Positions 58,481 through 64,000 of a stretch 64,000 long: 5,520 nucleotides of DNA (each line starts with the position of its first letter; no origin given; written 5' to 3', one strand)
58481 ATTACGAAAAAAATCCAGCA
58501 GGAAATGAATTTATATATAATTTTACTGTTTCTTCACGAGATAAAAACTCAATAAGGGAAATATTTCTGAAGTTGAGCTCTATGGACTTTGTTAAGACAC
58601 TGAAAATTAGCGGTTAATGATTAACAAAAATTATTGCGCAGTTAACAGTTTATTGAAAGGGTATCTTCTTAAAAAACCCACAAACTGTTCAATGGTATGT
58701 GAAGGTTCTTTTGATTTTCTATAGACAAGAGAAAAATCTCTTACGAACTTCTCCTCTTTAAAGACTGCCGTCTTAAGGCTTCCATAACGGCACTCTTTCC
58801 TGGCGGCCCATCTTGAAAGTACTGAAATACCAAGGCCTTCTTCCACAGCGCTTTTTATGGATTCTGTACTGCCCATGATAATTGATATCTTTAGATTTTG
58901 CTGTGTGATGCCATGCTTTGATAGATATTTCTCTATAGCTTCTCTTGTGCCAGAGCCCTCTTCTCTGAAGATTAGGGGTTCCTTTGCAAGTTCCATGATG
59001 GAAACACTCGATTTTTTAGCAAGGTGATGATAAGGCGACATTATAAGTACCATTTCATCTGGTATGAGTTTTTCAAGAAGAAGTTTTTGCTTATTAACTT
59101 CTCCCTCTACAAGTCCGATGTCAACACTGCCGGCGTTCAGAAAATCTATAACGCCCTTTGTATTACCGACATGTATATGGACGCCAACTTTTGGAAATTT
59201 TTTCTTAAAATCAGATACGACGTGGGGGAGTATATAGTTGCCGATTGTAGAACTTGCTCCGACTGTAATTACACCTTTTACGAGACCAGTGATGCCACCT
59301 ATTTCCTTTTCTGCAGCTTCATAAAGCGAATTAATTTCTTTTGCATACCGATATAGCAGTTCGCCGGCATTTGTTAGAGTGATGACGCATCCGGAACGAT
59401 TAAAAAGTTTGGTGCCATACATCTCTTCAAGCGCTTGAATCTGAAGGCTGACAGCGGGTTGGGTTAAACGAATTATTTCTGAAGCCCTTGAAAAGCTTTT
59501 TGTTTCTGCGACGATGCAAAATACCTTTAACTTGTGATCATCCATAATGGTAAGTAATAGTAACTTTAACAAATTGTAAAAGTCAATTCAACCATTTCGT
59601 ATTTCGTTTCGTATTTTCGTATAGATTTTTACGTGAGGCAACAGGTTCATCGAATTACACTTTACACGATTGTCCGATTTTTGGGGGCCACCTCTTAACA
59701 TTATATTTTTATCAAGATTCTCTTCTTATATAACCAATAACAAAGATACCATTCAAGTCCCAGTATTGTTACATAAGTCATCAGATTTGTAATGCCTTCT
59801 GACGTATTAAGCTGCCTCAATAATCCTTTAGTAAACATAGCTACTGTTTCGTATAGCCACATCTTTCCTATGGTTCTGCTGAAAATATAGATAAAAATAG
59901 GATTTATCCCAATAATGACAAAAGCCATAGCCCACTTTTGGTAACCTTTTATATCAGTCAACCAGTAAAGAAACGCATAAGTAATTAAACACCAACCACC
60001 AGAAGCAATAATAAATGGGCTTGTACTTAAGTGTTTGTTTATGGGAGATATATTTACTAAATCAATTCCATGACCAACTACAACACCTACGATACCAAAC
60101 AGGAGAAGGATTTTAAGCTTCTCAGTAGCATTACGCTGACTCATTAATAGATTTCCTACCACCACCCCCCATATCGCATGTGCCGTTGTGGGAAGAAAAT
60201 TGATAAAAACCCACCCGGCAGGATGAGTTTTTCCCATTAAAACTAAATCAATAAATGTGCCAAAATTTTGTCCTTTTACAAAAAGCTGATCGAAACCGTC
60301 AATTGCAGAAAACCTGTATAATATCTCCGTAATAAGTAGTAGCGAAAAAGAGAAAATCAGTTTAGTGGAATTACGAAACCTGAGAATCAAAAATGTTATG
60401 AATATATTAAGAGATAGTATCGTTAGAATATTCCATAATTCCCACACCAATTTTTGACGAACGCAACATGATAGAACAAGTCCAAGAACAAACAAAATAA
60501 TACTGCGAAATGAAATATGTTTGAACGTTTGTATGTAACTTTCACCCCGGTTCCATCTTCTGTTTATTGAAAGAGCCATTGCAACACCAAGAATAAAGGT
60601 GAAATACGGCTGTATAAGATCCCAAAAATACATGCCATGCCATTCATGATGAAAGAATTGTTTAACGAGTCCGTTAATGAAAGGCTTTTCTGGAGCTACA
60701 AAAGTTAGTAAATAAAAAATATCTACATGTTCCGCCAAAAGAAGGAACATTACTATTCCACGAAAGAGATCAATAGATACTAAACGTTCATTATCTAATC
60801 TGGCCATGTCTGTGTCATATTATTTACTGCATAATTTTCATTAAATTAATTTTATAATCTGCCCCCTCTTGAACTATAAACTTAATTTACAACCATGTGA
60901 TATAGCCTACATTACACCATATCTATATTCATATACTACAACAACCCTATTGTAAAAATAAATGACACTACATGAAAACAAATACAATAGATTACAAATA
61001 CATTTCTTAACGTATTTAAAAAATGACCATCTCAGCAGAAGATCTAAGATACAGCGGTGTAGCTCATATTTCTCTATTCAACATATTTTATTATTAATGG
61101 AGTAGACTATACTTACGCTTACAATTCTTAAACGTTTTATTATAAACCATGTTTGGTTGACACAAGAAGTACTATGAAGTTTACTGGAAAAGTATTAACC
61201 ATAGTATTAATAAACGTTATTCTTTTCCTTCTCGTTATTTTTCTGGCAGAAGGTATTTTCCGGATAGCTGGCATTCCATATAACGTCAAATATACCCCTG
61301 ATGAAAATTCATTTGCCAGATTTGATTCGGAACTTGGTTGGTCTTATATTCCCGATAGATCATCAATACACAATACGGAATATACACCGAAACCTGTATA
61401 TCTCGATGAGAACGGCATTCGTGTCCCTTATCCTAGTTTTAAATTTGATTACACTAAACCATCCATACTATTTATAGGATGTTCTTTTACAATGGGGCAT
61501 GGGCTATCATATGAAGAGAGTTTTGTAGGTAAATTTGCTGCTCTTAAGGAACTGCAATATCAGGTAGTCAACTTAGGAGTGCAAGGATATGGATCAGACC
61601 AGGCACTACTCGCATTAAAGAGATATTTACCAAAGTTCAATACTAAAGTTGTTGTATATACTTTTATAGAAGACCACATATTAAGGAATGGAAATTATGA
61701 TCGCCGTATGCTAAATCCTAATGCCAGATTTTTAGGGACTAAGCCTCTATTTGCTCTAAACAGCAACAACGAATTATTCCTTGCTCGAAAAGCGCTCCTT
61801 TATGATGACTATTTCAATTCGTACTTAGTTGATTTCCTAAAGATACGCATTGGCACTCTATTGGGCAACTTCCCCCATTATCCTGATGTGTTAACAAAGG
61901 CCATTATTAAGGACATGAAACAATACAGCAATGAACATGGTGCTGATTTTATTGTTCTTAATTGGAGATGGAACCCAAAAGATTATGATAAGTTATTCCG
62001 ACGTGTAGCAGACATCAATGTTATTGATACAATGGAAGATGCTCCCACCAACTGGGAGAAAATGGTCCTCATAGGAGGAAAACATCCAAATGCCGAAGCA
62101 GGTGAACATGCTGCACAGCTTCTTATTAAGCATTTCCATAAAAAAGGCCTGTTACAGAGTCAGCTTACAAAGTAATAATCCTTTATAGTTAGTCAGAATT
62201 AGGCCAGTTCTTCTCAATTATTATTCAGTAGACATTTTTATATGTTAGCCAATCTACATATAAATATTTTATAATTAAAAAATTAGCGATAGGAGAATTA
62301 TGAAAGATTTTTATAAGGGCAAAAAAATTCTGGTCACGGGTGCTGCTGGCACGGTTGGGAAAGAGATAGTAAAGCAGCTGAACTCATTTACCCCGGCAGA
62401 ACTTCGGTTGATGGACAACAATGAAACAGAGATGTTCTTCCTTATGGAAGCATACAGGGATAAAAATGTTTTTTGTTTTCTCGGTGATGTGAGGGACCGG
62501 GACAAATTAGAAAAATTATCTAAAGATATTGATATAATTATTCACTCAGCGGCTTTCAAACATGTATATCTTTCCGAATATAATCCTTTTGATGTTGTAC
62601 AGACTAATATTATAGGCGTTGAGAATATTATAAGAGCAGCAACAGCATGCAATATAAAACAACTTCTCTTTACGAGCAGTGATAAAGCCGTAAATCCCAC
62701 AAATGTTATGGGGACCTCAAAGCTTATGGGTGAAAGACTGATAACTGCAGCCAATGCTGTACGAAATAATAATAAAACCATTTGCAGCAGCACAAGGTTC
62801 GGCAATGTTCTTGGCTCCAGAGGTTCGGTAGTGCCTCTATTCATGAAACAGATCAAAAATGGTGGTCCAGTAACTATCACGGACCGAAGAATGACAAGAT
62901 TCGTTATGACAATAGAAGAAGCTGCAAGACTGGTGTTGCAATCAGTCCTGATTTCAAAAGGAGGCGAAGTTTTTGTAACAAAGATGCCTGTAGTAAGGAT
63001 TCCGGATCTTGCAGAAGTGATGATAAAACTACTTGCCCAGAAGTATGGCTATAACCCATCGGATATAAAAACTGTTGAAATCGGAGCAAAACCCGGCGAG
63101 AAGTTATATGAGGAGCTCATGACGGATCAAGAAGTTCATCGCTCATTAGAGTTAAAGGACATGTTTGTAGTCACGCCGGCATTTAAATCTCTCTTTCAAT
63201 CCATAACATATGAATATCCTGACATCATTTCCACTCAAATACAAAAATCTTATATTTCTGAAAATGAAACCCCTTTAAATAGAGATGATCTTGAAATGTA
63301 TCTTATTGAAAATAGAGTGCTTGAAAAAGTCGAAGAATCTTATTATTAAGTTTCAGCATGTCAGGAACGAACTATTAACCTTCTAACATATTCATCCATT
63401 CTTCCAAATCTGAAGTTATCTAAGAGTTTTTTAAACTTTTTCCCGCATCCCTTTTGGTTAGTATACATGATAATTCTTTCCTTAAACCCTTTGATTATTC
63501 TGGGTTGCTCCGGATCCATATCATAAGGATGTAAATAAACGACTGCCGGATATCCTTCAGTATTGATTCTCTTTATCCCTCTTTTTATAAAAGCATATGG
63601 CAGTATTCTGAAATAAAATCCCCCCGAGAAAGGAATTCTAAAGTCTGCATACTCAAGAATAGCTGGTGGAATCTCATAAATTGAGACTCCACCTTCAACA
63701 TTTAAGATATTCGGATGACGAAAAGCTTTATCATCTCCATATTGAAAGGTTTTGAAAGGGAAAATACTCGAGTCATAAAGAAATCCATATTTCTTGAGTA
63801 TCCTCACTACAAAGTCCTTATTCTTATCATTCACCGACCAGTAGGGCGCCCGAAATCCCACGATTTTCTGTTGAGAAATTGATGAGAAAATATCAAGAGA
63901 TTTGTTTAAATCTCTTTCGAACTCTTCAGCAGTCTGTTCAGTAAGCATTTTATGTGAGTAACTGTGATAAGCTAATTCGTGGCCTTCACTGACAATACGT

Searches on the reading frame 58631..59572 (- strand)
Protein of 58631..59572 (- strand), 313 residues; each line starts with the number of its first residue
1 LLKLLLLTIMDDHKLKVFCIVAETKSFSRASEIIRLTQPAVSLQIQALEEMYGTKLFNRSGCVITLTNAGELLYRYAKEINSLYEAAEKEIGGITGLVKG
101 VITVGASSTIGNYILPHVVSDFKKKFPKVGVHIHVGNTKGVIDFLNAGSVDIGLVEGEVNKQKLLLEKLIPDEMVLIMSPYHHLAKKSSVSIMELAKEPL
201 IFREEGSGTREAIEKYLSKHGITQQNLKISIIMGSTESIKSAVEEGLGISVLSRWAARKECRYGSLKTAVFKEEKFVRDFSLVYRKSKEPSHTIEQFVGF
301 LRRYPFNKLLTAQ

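Call 97: search_protein_families(library=pfam, max_evalue=0.00001, proteins=[window:58631-59572:-])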
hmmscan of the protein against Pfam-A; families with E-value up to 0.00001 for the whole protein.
window:58631-59572:- (313 aa): 3 families
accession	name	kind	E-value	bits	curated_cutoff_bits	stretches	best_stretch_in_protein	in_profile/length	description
PF03466.25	LysR_substrate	-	2.9e-51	174.3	28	1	97-303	3-206/209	LysR substrate binding domain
PF00126.33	HTH_1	-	1.1e-18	67.3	26.6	1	14-71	3-60/60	Bacterial regulatory helix-turn-helix protein, lysR family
PF12849.12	PBP_like_2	-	3.3e-06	27.5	27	0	101-164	9-73/267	PBP superfamily domain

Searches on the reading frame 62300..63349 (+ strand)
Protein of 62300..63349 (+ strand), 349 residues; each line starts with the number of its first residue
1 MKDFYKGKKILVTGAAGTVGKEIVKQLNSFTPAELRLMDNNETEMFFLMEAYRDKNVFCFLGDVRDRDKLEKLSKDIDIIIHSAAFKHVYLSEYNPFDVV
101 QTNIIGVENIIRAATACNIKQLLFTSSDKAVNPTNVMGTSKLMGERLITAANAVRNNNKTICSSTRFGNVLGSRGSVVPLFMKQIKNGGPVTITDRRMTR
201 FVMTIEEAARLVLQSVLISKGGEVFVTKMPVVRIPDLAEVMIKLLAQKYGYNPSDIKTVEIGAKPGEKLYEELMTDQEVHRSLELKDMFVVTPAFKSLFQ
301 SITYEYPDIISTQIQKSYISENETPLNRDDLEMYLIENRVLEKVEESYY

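Call 97: search_protein_families(library=pfam, max_evalue=0.00001, proteins=[window:62300-63349:+])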
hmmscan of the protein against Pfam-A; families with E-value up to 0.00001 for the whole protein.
window:62300-63349:+ (349 aa): 8 families
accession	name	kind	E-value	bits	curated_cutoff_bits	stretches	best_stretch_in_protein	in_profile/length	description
PF02719.21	Polysacc_synt_2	-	1.6e-98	329.9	20.2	1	10-292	1-292/293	Polysaccharide biosynthesis protein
PF01370.27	Epimerase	-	3e-23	82.9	20.9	1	10-214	1-223/240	NAD dependent epimerase/dehydratase family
PF01073.25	3Beta_HSD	-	2.8e-19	69.6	22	1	11-134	1-123/280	3-beta hydroxysteroid dehydrogenase/isomerase family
PF04321.23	RmlD_sub_bind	-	3.3e-13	49.8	27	1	9-197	2-179/287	RmlD substrate binding domain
PF16363.11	GDP_Man_Dehyd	-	5.2e-13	49.6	27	1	11-128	1-130/332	GDP-mannose 4,6 dehydratase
PF07993.18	NAD_binding_4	-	1.9e-08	34.3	20.1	1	67-136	79-145/258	Male sterility protein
PF13460.12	NAD_binding_10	-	3.3e-08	34.1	27.2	1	14-133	1-104/184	NAD(P)H-binding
PF00106.31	adh_short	-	3.3e-06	27.2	26.6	1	8-117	1-122/195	short chain dehydrogenase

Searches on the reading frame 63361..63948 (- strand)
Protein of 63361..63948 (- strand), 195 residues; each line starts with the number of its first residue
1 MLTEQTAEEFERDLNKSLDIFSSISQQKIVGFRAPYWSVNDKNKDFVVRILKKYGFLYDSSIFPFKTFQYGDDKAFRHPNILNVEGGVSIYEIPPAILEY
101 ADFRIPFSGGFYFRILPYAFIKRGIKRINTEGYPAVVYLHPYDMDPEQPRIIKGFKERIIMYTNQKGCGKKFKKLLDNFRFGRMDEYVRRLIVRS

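Call 97: search_protein_families(library=pfam, max_evalue=0.00001, proteins=[window:63361-63948:-])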
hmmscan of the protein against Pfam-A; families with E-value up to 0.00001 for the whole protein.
window:63361-63948:- (195 aa): 1 family
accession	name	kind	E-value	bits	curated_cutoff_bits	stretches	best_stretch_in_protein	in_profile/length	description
PF11959.13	DUF3473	-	7.8e-37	126.6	29.6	1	60-188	1-129/130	Domain of unknown function (DUF3473)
